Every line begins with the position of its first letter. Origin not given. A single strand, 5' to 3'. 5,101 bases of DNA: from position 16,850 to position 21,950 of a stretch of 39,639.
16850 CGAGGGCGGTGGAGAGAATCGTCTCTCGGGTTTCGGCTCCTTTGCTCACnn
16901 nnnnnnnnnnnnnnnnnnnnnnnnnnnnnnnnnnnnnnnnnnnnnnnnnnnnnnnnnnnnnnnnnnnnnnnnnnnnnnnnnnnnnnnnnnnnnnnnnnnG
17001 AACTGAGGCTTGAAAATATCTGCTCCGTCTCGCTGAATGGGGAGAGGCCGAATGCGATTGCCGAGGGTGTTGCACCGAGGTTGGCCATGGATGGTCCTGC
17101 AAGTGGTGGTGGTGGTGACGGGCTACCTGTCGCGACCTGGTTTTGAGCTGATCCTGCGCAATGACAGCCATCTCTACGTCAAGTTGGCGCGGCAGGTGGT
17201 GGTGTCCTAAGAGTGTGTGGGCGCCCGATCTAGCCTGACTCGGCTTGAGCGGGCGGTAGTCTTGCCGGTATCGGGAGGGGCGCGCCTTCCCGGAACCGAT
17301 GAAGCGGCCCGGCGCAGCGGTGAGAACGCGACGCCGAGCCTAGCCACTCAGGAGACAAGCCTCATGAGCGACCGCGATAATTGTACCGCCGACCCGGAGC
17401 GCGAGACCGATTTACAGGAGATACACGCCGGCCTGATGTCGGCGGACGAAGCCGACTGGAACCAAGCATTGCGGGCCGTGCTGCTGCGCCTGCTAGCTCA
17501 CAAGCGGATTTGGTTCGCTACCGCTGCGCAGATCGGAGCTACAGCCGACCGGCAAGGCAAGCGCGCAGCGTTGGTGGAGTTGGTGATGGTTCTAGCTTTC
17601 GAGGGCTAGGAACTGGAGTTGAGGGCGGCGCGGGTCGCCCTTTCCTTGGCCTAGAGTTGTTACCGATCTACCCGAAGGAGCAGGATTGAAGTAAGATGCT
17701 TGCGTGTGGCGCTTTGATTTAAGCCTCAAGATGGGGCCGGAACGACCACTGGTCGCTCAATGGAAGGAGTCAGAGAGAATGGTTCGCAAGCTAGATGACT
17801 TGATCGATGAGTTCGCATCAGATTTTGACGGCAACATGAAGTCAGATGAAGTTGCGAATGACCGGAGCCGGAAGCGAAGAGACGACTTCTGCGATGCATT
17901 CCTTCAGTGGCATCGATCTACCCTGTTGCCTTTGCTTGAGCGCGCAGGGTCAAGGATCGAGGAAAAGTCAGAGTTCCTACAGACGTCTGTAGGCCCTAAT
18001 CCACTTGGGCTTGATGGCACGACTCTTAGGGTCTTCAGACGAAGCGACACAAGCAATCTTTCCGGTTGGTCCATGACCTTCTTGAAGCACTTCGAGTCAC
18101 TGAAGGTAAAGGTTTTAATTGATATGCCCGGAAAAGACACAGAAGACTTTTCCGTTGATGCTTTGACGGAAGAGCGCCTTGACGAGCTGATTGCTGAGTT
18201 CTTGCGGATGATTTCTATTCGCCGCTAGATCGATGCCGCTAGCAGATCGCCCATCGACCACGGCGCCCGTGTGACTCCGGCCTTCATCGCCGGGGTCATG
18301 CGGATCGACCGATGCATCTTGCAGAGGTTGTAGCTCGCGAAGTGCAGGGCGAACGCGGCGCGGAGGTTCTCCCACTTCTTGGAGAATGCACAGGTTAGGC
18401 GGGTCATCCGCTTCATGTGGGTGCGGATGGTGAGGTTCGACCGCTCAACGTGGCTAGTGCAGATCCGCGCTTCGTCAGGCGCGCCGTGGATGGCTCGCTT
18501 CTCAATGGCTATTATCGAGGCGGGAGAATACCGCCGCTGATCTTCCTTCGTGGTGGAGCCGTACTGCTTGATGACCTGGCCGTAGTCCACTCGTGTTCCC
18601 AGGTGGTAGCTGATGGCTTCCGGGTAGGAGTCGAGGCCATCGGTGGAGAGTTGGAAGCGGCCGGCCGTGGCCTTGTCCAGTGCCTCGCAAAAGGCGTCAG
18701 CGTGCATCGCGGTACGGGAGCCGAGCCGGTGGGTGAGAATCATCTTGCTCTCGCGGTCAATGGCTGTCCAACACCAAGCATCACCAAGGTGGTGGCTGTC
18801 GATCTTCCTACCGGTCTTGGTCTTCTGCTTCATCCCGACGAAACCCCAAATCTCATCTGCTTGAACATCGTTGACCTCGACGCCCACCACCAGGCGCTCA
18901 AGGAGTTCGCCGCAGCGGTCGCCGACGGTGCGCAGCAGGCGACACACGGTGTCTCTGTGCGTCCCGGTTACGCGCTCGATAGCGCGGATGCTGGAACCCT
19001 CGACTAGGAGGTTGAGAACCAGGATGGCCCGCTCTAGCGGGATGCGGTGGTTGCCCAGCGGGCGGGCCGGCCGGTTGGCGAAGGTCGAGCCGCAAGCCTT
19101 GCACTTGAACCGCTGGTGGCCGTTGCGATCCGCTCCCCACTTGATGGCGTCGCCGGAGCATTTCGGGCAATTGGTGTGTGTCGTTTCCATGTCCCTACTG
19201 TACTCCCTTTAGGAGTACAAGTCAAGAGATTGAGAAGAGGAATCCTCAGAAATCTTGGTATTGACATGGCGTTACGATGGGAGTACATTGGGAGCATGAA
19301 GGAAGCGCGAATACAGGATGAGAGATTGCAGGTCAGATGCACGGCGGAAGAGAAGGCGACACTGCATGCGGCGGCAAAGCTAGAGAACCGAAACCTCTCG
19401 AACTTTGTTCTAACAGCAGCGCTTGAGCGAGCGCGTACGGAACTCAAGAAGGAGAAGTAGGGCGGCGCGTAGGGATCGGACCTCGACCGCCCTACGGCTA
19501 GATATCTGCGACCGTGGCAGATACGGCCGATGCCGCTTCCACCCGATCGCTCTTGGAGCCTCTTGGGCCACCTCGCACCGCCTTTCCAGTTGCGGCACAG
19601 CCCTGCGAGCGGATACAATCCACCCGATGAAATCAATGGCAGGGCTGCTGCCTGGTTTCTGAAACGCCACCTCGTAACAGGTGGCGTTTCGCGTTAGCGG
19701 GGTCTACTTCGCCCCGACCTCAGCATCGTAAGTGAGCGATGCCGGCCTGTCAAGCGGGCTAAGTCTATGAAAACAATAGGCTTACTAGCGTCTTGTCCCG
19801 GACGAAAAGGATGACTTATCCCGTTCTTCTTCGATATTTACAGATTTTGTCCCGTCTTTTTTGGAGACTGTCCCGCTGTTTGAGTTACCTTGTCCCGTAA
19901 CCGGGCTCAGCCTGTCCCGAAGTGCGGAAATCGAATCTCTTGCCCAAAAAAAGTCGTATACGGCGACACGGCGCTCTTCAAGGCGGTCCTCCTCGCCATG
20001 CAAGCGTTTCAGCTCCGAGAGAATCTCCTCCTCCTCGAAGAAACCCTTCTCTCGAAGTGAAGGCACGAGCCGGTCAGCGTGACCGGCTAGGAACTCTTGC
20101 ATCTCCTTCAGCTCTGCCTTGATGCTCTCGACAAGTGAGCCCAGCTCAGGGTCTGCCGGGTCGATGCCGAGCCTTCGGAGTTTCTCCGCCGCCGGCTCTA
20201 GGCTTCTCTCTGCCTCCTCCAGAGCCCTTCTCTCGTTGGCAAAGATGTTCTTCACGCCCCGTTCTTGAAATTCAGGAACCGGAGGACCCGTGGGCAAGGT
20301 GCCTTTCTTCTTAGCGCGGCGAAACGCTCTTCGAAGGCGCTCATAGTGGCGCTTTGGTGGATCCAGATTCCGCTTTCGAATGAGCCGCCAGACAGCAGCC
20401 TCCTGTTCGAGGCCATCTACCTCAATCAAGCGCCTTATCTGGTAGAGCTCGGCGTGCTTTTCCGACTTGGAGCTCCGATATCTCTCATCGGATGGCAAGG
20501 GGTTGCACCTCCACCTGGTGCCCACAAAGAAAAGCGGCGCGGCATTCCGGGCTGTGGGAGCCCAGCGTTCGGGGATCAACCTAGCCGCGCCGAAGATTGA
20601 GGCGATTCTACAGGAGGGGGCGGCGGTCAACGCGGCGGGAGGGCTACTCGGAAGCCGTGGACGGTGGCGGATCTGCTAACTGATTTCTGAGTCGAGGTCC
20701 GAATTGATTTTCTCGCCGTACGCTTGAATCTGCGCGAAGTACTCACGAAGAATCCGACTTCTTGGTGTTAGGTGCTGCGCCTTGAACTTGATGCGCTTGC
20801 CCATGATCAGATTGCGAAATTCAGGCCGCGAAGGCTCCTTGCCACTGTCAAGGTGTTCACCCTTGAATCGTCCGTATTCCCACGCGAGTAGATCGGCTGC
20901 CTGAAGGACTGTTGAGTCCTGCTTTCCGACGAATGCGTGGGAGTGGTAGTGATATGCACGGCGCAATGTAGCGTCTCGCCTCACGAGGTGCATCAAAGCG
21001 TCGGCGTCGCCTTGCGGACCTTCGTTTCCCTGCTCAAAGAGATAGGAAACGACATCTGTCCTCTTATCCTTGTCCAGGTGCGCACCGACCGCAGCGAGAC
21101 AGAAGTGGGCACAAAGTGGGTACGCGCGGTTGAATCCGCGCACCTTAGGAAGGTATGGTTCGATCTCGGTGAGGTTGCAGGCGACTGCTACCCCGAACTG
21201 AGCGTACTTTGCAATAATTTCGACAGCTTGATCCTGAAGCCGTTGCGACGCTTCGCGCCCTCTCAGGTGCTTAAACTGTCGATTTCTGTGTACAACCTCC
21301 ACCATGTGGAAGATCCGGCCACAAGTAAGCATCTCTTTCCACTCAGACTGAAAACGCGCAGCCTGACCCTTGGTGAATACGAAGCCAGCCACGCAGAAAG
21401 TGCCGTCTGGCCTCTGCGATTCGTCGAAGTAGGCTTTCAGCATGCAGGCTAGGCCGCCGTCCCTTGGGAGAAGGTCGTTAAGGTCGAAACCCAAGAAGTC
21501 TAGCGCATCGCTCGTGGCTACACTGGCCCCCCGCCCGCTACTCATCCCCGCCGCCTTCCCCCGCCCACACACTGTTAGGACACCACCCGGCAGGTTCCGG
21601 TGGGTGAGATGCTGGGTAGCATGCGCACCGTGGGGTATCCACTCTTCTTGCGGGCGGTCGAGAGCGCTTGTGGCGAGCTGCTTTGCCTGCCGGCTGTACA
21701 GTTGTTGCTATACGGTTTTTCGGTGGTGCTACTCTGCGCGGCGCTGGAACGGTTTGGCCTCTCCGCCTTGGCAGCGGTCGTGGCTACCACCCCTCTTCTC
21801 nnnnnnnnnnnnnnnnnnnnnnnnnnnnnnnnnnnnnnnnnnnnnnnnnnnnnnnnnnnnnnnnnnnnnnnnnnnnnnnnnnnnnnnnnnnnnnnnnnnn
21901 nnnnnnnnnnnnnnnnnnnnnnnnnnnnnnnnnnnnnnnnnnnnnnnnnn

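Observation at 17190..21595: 4.39-kb IS1-family element with long cargo: 26-bp IRs, 8-bp TSD, centrally placed transposase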

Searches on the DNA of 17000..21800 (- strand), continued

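Call 86: search_with_rna_model(model_id=R1, source=L086, max_evalue=1)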
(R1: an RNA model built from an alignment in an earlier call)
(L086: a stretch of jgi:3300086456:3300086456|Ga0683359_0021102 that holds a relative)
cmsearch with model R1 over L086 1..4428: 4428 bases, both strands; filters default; matches with E-value up to 1: 2.
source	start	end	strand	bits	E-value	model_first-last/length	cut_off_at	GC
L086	1897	1971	+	89.5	3.1e-20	1-76/76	no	0.68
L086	842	896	-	14.4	0.014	1-76/76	no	0.67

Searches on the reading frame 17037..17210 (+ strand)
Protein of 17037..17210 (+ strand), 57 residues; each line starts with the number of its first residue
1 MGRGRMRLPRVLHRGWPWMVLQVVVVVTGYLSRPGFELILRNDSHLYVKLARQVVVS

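Call 7: search_protein_families(library=pfam, proteins=[window:17037-17210:+], max_evalue=0.01)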
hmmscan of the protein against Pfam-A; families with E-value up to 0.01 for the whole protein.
window:17037-17210:+ (57 aa): 0 families

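Call 8: search_protein_families(library=ncbifam, proteins=[window:17037-17210:+], max_evalue=0.01)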
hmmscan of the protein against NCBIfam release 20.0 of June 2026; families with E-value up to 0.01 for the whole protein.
window:17037-17210:+ (57 aa): 0 families

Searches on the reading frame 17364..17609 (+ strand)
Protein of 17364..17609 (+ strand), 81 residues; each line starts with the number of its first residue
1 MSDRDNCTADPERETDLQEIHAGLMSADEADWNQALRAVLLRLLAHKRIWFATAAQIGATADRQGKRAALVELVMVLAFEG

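Call 7: search_protein_families(library=pfam, proteins=[window:17364-17609:+], max_evalue=0.01)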
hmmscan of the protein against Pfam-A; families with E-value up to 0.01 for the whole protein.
window:17364-17609:+ (81 aa): 0 families

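Call 8: search_protein_families(library=ncbifam, proteins=[window:17364-17609:+], max_evalue=0.01)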
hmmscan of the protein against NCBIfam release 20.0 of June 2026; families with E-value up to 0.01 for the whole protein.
window:17364-17609:+ (81 aa): 0 families

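Call 25: search_protein_families(library=padloc, proteins=[window:17364-17609:+], max_evalue=0.1)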
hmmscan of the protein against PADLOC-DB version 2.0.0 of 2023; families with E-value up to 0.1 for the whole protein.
window:17364-17609:+ (81 aa): 0 families

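Call 26: search_protein_families(library=phrogs, proteins=[window:17364-17609:+], max_evalue=0.1)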
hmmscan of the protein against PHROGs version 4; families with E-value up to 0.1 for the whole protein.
window:17364-17609:+ (81 aa): 0 families

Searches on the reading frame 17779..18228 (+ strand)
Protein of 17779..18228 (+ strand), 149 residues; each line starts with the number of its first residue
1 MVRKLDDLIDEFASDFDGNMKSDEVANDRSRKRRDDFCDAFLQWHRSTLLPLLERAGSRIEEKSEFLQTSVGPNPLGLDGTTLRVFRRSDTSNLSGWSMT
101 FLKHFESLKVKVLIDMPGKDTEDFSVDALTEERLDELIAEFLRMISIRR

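Call 7: search_protein_families(library=pfam, proteins=[window:17779-18228:+], max_evalue=0.01)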
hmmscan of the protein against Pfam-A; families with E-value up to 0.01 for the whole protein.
window:17779-18228:+ (149 aa): 0 families

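Call 8: search_protein_families(library=ncbifam, proteins=[window:17779-18228:+], max_evalue=0.01)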
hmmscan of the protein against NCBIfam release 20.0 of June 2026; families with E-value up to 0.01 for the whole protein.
window:17779-18228:+ (149 aa): 0 families

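Call 25: search_protein_families(library=padloc, proteins=[window:17779-18228:+], max_evalue=0.1)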
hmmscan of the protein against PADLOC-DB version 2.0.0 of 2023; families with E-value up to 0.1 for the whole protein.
window:17779-18228:+ (149 aa): 0 families

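Call 26: search_protein_families(library=phrogs, proteins=[window:17779-18228:+], max_evalue=0.1)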
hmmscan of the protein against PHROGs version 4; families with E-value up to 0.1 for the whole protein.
window:17779-18228:+ (149 aa): 0 families

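Call 77: find_homologous_proteins(query=window:17779-18228:+, max_evalue=0.001)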
Query window:17779-18228:+ (149 aa): 1 proteins with E <= 0.001 among 26 candidates.
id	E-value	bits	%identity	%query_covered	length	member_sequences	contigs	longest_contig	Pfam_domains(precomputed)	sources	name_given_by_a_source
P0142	3.1e-91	321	100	100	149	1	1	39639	-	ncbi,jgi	-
